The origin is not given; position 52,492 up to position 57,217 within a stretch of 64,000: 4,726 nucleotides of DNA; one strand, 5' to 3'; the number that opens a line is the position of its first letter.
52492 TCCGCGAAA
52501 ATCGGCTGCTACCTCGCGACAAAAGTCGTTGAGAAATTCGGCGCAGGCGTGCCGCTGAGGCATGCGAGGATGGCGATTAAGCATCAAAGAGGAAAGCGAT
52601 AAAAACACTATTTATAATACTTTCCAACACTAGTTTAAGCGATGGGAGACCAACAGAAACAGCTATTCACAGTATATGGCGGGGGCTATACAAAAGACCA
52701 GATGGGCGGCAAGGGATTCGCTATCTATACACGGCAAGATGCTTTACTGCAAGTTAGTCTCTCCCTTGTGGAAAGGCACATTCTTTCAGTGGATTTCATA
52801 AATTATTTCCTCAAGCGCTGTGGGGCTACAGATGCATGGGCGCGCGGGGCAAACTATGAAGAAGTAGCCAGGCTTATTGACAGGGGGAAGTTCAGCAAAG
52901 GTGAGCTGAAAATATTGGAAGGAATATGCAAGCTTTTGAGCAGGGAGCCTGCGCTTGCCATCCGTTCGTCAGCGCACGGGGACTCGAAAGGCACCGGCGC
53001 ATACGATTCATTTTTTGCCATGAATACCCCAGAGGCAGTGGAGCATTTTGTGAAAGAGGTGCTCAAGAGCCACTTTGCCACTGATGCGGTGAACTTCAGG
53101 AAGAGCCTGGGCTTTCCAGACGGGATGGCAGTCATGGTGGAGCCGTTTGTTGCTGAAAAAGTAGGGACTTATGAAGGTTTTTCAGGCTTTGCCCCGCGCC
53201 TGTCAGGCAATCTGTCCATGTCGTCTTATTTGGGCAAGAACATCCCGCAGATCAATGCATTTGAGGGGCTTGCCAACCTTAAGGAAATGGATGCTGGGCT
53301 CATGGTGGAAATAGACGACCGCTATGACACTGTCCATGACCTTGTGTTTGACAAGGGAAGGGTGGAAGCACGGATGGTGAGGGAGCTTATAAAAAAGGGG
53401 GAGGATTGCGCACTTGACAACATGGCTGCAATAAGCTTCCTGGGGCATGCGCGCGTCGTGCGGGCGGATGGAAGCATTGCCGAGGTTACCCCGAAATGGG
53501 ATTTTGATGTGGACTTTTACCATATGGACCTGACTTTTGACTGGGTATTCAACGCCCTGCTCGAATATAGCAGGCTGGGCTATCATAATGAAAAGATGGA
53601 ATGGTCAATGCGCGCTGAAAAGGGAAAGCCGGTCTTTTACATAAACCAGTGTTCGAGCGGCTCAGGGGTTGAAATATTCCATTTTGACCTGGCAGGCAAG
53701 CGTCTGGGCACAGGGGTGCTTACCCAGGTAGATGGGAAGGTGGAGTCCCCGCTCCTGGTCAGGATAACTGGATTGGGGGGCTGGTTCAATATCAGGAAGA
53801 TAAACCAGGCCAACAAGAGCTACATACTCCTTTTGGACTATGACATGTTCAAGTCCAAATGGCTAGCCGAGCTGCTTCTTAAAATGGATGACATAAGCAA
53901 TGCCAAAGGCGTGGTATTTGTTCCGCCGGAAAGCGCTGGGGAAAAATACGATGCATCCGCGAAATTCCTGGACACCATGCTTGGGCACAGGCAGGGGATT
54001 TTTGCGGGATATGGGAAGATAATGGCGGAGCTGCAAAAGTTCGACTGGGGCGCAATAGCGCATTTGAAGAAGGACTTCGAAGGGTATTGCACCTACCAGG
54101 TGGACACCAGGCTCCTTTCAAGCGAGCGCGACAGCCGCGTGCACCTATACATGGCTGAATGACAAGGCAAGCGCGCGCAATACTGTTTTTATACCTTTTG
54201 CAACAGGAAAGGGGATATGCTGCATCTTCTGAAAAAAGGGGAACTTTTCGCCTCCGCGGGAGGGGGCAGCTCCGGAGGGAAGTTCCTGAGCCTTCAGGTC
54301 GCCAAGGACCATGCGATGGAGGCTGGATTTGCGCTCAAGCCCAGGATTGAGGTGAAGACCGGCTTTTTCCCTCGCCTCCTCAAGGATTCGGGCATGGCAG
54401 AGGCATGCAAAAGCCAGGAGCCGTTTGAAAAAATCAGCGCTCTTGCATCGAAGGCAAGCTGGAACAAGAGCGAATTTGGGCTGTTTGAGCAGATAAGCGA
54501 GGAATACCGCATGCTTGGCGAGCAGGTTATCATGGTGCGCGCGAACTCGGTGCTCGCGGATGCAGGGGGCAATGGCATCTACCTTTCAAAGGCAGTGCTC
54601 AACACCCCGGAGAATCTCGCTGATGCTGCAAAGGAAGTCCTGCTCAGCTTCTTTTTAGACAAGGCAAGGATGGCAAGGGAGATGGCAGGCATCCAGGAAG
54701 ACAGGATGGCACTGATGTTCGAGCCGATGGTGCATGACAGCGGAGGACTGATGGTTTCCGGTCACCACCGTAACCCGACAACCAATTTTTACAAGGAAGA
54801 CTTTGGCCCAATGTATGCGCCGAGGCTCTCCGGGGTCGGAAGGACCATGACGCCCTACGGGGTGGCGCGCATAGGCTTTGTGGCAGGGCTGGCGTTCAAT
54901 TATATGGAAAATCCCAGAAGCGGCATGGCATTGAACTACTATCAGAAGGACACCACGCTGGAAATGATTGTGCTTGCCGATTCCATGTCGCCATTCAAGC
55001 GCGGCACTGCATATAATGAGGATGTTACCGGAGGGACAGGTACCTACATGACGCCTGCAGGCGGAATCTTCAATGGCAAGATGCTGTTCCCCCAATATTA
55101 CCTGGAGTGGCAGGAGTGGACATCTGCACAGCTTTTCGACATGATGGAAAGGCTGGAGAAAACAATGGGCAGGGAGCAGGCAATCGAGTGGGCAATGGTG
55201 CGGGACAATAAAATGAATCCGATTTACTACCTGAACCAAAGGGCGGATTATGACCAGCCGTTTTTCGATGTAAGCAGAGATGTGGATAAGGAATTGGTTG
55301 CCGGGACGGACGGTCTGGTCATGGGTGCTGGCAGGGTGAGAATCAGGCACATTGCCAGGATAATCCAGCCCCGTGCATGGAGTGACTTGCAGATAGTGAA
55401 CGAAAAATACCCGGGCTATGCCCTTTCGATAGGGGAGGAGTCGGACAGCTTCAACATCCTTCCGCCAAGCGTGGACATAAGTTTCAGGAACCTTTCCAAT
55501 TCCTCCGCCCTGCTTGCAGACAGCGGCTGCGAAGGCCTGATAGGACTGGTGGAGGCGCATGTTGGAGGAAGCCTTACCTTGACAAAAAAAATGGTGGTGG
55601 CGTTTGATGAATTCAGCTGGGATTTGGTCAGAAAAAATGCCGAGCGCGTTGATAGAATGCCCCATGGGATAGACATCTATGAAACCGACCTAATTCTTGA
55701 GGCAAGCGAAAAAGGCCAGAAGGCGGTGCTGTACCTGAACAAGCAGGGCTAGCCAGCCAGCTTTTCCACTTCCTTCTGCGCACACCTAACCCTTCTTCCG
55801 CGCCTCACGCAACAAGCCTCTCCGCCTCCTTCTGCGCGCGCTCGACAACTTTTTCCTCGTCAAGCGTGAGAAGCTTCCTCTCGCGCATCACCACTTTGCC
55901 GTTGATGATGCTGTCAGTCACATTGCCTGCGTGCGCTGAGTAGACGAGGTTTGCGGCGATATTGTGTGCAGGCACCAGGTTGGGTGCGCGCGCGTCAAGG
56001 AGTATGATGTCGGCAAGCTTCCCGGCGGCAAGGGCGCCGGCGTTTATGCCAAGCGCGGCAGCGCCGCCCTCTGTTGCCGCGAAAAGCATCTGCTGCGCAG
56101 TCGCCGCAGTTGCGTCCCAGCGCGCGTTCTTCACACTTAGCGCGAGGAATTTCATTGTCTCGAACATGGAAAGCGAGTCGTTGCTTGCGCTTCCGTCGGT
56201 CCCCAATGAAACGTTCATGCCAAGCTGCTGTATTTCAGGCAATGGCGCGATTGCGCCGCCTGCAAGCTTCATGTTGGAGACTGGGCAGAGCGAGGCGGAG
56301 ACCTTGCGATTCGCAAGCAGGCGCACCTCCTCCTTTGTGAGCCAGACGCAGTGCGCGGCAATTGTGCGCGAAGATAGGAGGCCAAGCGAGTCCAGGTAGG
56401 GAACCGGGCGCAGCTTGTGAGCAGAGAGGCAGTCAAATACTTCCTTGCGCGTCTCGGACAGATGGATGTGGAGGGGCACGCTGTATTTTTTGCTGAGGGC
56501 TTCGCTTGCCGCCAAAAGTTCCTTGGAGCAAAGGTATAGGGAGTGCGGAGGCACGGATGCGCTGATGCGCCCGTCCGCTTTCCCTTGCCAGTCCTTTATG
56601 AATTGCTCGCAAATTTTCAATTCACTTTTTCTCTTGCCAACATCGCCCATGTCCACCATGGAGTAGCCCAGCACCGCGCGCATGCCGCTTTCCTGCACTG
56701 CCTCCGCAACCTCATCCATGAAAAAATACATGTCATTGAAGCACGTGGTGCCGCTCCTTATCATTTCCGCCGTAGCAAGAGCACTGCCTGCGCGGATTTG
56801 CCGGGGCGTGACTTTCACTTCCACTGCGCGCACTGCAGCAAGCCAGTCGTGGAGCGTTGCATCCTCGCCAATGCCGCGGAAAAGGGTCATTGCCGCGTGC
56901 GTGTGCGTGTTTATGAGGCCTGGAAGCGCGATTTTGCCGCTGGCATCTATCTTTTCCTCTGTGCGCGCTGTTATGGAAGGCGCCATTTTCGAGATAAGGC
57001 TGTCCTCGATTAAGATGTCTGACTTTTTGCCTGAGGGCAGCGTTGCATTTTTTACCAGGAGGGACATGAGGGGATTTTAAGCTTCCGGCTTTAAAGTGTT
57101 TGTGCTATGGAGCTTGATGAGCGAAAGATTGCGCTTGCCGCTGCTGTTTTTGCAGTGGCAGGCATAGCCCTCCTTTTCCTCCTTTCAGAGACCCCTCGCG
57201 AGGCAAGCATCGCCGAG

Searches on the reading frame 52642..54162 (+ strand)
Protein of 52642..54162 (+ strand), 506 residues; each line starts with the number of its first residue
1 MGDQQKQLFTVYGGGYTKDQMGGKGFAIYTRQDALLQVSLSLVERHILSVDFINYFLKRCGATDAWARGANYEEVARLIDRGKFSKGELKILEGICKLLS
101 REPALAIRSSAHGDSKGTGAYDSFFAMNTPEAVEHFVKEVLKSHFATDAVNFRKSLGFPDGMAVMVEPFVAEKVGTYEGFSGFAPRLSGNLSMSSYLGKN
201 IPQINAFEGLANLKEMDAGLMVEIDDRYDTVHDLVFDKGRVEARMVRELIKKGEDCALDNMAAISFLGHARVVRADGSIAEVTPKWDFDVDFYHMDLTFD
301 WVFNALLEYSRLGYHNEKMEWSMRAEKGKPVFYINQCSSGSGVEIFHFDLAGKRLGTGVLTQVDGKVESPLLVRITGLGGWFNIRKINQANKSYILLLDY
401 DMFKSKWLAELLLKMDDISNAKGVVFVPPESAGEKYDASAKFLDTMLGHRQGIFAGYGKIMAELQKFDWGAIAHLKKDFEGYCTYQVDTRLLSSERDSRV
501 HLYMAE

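Call 7: search_protein_families(library=pfam, proteins=[window:52642-54162:+])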
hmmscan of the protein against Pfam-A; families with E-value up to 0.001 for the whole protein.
window:52642-54162:+ (506 aa): 1 family
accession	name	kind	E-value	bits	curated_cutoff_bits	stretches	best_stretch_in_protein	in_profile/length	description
PF01326.24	PPDK_N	-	2e-07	31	27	1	71-181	64-182/328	Pyruvate phosphate dikinase, AMP/ATP-binding domain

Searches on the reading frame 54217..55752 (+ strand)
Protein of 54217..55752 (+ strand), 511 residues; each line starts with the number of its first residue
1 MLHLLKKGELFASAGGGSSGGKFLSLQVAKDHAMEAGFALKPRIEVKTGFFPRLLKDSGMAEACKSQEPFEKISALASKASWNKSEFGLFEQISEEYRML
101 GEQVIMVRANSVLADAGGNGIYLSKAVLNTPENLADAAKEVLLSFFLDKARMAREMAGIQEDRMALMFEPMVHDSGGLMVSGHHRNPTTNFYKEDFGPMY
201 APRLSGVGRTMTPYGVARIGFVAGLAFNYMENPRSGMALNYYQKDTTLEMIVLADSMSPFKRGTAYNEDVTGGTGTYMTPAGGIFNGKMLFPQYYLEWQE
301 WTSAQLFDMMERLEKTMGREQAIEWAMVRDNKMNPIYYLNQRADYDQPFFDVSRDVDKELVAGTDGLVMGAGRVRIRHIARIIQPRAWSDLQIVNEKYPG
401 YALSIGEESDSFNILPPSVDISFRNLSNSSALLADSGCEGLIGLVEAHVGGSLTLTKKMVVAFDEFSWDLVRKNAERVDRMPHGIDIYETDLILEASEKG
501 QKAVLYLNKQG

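Call 72: search_protein_families(library=pfam, proteins=[window:54217-55752:+])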
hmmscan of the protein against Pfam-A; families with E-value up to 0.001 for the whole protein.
window:54217-55752:+ (511 aa): 1 family
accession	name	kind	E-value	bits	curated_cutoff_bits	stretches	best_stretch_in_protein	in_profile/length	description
PF01326.24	PPDK_N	-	8.9e-06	25.6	27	0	90-184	82-190/328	Pyruvate phosphate dikinase, AMP/ATP-binding domain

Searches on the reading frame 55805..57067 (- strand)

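Call 72: search_protein_families(library=pfam, proteins=[window:55805-57067:-])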
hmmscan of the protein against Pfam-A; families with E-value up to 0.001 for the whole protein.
window:55805-57067:- (420 aa): 2 families
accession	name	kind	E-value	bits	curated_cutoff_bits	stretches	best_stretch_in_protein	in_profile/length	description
PF01979.26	Amidohydro_1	-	5.7e-75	253.1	25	1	46-393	1-345/345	Amidohydrolase family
PF07969.17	Amidohydro_3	-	4.4e-18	66.4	29.7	1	186-393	265-471/472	Amidohydrolase family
